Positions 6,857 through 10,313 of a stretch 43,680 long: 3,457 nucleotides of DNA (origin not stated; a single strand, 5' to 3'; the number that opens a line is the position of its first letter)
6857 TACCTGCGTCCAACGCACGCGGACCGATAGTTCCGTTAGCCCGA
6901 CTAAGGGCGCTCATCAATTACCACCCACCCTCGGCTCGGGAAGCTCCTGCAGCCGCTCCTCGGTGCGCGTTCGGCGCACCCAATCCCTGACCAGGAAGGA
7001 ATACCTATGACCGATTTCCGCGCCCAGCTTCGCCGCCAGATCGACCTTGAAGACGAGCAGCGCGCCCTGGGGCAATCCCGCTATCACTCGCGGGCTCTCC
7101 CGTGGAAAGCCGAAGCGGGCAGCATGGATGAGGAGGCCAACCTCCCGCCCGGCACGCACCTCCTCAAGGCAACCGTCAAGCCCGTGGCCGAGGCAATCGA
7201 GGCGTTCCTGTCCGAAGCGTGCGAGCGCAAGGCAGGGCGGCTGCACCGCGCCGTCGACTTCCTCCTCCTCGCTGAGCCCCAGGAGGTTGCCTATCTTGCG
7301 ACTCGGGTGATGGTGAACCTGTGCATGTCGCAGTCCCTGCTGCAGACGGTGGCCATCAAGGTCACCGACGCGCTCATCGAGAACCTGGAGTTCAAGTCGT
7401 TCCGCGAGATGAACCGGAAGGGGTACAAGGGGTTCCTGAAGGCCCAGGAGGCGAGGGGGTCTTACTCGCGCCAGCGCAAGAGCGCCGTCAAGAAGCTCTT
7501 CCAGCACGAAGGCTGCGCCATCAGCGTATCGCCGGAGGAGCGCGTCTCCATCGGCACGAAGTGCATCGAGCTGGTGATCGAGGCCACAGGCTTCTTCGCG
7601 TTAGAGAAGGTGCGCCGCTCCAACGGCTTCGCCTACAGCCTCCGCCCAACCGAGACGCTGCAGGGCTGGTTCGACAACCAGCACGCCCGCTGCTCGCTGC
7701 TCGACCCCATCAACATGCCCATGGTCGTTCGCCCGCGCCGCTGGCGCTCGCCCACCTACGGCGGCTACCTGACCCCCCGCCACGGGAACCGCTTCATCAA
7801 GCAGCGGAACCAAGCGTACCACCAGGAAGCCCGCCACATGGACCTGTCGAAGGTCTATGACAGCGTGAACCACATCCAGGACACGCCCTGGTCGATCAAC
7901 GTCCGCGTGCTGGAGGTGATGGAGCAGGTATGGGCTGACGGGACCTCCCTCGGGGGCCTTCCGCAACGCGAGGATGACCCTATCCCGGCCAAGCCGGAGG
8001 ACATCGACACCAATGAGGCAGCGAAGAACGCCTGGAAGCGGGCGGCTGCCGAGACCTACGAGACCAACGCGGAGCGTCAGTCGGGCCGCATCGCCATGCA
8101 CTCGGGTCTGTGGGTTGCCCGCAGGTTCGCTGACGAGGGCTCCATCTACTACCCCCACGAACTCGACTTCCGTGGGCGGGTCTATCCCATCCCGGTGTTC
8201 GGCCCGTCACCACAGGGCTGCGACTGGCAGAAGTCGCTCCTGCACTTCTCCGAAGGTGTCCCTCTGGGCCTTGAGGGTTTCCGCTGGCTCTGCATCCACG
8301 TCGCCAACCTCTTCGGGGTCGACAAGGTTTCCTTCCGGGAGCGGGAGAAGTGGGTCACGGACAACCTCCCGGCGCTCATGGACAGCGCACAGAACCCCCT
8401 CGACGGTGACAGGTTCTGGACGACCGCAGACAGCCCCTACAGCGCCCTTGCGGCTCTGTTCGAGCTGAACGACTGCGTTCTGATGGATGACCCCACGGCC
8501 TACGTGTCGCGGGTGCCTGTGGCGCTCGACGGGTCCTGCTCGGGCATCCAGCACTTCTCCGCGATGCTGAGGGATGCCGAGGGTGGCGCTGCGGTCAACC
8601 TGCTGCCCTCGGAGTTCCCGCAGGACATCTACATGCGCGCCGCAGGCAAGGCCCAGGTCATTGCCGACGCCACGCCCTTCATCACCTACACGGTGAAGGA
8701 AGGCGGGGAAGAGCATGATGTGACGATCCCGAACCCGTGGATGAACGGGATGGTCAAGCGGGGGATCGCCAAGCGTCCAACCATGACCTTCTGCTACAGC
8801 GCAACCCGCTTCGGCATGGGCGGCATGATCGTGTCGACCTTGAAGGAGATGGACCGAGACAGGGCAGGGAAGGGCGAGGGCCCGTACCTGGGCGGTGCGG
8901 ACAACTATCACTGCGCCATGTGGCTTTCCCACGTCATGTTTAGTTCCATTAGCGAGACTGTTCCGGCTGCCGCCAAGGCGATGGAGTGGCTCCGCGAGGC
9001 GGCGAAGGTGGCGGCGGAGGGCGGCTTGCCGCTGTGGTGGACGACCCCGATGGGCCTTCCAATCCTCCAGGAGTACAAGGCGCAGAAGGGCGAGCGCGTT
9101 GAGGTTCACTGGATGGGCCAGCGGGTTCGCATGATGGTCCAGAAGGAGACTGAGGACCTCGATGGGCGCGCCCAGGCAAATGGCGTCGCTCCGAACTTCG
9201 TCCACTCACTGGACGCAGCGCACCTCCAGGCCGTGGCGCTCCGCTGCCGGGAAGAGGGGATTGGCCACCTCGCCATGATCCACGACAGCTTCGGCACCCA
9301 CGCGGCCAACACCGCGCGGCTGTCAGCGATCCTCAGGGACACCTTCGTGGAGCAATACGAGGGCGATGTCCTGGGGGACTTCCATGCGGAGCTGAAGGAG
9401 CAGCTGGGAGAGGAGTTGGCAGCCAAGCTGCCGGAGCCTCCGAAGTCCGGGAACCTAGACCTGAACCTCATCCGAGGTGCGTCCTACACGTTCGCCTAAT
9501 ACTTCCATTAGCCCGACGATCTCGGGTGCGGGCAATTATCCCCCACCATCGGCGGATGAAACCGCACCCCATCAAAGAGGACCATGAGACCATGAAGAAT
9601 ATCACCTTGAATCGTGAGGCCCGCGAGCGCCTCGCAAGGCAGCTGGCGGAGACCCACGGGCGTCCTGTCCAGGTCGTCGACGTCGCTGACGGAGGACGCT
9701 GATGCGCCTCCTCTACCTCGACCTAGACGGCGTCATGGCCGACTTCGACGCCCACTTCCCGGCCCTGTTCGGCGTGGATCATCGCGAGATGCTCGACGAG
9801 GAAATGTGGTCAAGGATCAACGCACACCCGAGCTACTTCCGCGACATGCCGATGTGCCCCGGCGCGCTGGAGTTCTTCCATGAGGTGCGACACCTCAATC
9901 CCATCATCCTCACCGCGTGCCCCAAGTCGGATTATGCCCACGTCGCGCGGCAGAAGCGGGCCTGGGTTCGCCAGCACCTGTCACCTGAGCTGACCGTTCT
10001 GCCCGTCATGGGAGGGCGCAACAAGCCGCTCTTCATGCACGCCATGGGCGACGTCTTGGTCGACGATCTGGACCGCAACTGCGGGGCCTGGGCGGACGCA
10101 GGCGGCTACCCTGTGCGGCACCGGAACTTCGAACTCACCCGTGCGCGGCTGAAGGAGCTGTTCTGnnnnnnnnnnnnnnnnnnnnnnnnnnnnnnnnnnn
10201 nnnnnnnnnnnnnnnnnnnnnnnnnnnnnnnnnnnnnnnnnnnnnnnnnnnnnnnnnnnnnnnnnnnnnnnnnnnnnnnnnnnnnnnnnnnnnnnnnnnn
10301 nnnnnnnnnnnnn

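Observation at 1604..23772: Two distinct families of conserved intergenic motifs share an ATTAAC core, and one is nearly the T3 promoter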

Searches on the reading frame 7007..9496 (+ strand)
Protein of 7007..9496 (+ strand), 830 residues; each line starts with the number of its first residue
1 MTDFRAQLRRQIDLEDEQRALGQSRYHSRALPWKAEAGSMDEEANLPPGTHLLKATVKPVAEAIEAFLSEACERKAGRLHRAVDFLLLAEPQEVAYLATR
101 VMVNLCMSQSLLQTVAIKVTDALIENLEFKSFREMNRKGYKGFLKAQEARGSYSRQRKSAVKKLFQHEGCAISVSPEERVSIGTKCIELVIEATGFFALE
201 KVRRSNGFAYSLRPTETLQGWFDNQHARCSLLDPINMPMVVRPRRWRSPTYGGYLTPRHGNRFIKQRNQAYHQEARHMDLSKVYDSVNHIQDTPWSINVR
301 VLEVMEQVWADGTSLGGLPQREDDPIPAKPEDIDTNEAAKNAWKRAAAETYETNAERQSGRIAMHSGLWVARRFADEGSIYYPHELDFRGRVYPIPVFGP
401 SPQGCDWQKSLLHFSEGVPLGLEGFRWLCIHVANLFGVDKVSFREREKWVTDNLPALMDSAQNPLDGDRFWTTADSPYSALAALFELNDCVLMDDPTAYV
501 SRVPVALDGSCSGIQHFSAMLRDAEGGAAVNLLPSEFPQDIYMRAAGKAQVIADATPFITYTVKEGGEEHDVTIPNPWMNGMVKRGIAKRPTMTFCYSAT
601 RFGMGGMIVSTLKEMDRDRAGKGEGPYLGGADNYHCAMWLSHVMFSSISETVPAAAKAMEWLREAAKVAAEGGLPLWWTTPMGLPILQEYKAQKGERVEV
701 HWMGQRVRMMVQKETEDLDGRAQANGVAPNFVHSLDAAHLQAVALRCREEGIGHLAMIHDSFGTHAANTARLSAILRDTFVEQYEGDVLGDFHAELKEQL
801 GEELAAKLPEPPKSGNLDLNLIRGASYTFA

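Call 7: search_dna_similar(query=window:7007-9496:+, collection=phages, mode=protein, max_rows=40)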
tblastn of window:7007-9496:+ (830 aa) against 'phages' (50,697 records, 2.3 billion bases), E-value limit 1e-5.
Records with a match: 2749; places in all: 2792; records where one place covers at least 80% of the query: 2286.
Best place of each record, by identity: <60% 2749.
By first word of the organism name: Klebsiella 702; Escherichia 364; Pseudomonas 342; Acinetobacter 170; Vibrio 133; Salmonella 113; Yersinia 92; Pectobacterium 84; Ralstonia 55; Xanthomonas 54; and 76 more.
By host as written in the record: - 388; Klebsiella pneumoniae 377; Escherichia coli 123; Acinetobacter baumannii 61; Pseudomonas putida KT2440 and Paw85 53; Pseudomonas aeruginosa 50; Yersinia pestis 38; Pectobacterium atrosepticum DSM18077 33; and 701 more.
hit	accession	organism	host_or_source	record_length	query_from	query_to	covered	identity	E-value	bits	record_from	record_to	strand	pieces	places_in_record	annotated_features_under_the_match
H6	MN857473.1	Caulobacter phage S2B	Caulobacter vibrioides CB15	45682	2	830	100%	52.0%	0e+0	835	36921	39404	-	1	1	S2B_gp054c: RNA polymerase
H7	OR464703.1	Mycobacterium phage jiawei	Mycolicibacterium smegmatis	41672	2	830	100%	51.8%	0e+0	862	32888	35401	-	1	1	DNA-dependent RNA polymerase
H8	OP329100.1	Pseudomonas phage LUZ100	Pseudomonas aeruginosa PaLo41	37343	3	830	100%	36.0%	4e-149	491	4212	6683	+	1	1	DNA-directed RNA polymerase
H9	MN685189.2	Ralstonia phage vRsoP-WF2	environmental water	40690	11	830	99%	36.0%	4e-153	502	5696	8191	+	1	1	DNA-directed RNA polymerase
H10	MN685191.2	Ralstonia phage vRsoP-WR2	environmental water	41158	11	830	99%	36.0%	6e-153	502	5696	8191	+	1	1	DNA-directed RNA polymerase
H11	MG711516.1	Ralstonia phage RsoP1EGY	Ralstonia solanacearum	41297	11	830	99%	36.0%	6e-153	502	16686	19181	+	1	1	DNA-dependent RNA polymerase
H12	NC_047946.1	Ralstonia phage RsoP1EGY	Ralstonia solanacearum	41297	11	830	99%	36.0%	6e-153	502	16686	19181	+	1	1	RNA polymerase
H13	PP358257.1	Ralstonia phage PY065YO380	Ralstonia solanacearum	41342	11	830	99%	36.0%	1e-152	501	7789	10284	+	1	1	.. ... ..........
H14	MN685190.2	Ralstonia phage vRsoP-WM2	environmental water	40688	11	830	99%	36.0%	4e-152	499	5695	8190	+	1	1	DNA-directed RNA polymerase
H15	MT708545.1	Rhizobium phage Pasto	Bradyrhizobium japonicum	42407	1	830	100%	35.5%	7e-135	449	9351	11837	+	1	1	RNA polymerase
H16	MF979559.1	Ralstonia phage DU_RP_I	Ralstonia solanacearum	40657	11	830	99%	35.9%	4e-152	499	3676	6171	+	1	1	RNA polymerase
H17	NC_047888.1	Ralstonia phage DU_RP_I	Ralstonia solanacearum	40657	11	830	99%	35.9%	4e-152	499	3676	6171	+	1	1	RNA polymerase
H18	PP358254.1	Ralstonia phage PY04L1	Ralstonia solanacearum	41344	11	830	99%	35.9%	4e-151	496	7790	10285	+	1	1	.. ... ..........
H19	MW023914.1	Rhizobium phage vB_RleA_TRX32-1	Rhizobium leguminosarum TRX32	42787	8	830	99%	35.7%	2e-144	477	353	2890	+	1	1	DNA-directed RNA polymerase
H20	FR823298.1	Pseudomonas phage phi15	soil sample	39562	11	830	99%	35.5%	3e-126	424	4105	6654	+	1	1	putative RNA polymerase | promoter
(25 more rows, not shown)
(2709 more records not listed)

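Call 17: find_related_loci(query=window:7007-9496:+, collection=viral_contigs, flank=10000)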
Query window:7007-9496:+ (830 aa) in viral_contigs; peptide patterns used: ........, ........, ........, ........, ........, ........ (x = any residue, [..] = any of these).
7 stretches matched a pattern; 7 encode a relative of the query (tblastn E <= 1e-3); 6 distinct loci.
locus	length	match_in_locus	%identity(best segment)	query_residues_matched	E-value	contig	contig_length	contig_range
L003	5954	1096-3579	86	3-830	0e+0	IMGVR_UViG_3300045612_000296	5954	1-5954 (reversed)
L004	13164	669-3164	77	1-830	0e+0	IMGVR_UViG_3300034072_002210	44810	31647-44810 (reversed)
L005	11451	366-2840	73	2-830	0e+0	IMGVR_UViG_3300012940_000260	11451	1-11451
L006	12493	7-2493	88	2-830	0e+0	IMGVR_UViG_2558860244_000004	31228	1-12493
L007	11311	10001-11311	74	1-438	0e+0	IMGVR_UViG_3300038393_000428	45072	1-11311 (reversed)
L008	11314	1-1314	73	391-830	0e+0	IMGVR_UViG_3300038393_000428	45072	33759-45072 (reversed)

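Call 18: find_related_loci(query=window:7007-9496:+, collection=genome_contigs, flank=10000)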
Query window:7007-9496:+ (830 aa) in genome_contigs; peptide patterns used: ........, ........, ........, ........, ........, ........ (x = any residue, [..] = any of these).
35 stretches matched a pattern; 2 encode a relative of the query (tblastn E <= 1e-3); 1 distinct loci.
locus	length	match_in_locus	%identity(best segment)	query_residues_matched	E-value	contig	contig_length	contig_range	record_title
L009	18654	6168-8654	88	2-830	0e+0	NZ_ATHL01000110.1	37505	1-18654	Novosphingobium lindaniclasticum LE124 contig110, whole genome shotgun sequence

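Call 62: search_solved_structures(query=window:7007-9496:+, show_alignments=1, max_evalue=1e-20)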
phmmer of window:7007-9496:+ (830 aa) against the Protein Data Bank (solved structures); distinct sequences matched with E-value up to 1e-20: 16.
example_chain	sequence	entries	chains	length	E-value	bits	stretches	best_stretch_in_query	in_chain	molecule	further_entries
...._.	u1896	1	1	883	1.6e-123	416.6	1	8-830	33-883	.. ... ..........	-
2pi4_A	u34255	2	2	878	4.4e-123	415.1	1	8-830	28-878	DNA-directed RNA polymerase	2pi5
1cez_A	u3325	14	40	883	4.5e-123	415.1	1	8-830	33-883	PROTEIN (BACTERIOPHAGE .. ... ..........) | DNA-DIRECTED RNA POLYMERASE | BACTERIOPHAGE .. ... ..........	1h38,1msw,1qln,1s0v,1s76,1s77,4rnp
9yxm_A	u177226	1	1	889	4.6e-123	415.1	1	8-830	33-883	RNA polymerase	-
3e2e_A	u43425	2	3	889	2.4e-122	412.7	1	8-830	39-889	DNA-directed RNA polymerase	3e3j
6ymv_A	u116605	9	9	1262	2.3e-91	310.2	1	231-794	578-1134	DNA-directed RNA polymerase, mitochondrial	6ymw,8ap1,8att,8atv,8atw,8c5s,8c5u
7zc4_A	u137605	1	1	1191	8.2e-77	262.1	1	232-829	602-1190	DNA-directed RNA polymerase, mitochondrial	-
4boc_A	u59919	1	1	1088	1.2e-76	261.6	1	232-829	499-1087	DNA-DIRECTED RNA POLYMERASE, MITOCHONDRIAL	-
5ola_E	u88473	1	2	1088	1.2e-76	261.6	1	232-829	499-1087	DNA-directed RNA polymerase, mitochondrial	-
8u8u_E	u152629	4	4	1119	1.3e-76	261.5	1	232-829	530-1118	DNA-directed RNA polymerase, mitochondrial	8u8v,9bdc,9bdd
6erp_A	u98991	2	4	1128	1.3e-76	261.4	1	232-829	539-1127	DNA-directed RNA polymerase, mitochondrial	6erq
3spa_A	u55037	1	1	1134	1.3e-76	261.4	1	232-829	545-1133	DNA-directed RNA polymerase, mitochondrial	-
7a8p_A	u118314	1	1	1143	1.3e-76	261.4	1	232-829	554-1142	DNA-directed RNA polymerase, mitochondrial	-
9gzm_A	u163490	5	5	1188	1.5e-76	261.2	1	232-829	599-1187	DNA-directed RNA polymerase, mitochondrial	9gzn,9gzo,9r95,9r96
7pzp_A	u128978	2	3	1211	1.5e-76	261.2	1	232-829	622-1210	DNA-directed RNA polymerase, mitochondrial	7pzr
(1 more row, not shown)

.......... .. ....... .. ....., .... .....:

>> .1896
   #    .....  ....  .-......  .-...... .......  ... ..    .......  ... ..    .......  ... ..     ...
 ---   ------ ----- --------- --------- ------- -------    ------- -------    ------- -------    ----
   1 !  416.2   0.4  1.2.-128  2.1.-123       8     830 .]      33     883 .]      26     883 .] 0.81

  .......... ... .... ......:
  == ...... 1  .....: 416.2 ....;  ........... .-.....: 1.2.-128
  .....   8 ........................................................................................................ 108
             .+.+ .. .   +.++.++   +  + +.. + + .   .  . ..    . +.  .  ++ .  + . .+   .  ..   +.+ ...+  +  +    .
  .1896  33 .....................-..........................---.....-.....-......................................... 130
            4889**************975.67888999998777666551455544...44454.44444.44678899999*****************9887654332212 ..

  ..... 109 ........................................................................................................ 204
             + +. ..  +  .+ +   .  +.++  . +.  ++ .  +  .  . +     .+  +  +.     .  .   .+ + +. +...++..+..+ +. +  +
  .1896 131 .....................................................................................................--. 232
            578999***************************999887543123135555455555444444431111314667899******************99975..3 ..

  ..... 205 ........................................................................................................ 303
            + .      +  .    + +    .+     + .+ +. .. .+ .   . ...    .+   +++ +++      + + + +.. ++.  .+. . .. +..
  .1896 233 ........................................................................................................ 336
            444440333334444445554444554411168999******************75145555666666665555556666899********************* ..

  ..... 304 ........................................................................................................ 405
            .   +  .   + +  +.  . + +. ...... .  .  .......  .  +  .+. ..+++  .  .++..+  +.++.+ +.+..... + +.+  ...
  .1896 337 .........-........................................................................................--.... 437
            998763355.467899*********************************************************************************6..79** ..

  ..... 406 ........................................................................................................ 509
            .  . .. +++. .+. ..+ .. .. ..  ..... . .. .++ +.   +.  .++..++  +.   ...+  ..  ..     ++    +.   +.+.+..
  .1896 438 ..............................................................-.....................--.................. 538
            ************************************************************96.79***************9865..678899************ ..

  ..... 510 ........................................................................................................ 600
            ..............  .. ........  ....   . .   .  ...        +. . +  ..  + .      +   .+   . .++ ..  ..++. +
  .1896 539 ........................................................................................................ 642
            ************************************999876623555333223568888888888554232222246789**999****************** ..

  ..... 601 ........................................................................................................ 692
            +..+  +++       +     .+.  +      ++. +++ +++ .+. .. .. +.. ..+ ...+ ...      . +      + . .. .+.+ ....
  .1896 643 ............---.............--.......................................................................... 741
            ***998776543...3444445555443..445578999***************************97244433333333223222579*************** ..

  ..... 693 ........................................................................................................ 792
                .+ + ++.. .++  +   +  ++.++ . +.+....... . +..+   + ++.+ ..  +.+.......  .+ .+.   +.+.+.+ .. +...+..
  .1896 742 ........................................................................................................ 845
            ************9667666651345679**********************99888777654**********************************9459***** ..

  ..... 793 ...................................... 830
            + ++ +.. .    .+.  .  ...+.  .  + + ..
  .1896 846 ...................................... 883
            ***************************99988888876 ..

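Call 69: find_related_loci(query=A1, collection=metagenome_contigs, flank=10000)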
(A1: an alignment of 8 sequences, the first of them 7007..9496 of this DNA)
Query A1 (830 aa) in metagenome_contigs; peptide patterns used: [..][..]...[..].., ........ (x = any residue, [..] = any of these).
171 stretches matched a pattern; 78 encode a relative of the query (tblastn E <= 1e-3); 78 distinct loci.
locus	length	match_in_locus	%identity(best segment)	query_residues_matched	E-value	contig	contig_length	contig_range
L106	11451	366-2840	73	2-830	0e+0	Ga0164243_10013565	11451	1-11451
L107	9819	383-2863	73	1-830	0e+0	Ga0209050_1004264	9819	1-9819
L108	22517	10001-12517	66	3-830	0e+0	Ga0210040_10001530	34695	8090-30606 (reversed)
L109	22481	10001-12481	66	1-830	0e+0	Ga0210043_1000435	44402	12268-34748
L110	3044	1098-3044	65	1-651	0e+0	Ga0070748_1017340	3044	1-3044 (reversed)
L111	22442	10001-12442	54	1-830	0e+0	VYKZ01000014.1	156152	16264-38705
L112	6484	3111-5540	53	5-830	0e+0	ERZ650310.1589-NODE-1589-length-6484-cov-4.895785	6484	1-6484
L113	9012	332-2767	51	1-830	0e+0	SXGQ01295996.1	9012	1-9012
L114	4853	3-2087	53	117-830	0e+0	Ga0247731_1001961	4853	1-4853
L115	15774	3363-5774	48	4-829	0e+0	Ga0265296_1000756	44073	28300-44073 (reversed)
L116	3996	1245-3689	48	8-830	0e+0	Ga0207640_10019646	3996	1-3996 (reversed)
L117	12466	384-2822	44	1-830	0e+0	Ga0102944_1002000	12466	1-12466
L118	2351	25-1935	55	179-830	0e+0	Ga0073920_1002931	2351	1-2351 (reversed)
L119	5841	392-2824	46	8-830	0e+0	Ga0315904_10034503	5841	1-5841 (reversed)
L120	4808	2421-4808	44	1-813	0e+0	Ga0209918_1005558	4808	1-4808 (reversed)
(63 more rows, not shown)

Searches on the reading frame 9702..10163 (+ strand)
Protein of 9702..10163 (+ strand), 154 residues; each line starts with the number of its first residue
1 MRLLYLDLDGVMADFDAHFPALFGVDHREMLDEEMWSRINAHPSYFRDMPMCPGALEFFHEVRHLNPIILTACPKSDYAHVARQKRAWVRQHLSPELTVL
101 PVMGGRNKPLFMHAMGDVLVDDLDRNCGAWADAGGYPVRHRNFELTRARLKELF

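Call 31: search_protein_families(library=pfam, proteins=[window:9702-10163:+], max_evalue=0.01)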
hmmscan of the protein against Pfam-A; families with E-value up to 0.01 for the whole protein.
window:9702-10163:+ (154 aa): 1 family
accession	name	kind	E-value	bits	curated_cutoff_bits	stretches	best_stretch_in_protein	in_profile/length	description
PF06941.18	NT5C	-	4e-07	30.5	24.8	1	33-127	51-140/180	5' nucleotidase, deoxy (Pyrimidine), cytosolic type C protein (NT5C)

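Call 32: search_protein_families(library=phrogs, proteins=[window:9702-10163:+], max_evalue=0.001)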
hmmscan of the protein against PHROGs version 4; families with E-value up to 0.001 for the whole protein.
window:9702-10163:+ (154 aa): 2 families
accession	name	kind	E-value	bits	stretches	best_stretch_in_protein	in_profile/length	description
phrog_2643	-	moron, auxiliary metabolic gene and host takeover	8.5e-42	143.8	1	2-152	7-168/182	5'-3' deoxyribonucleotidase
phrog_420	-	unknown function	1.1e-20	75.3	1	4-135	16-170/267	unknown function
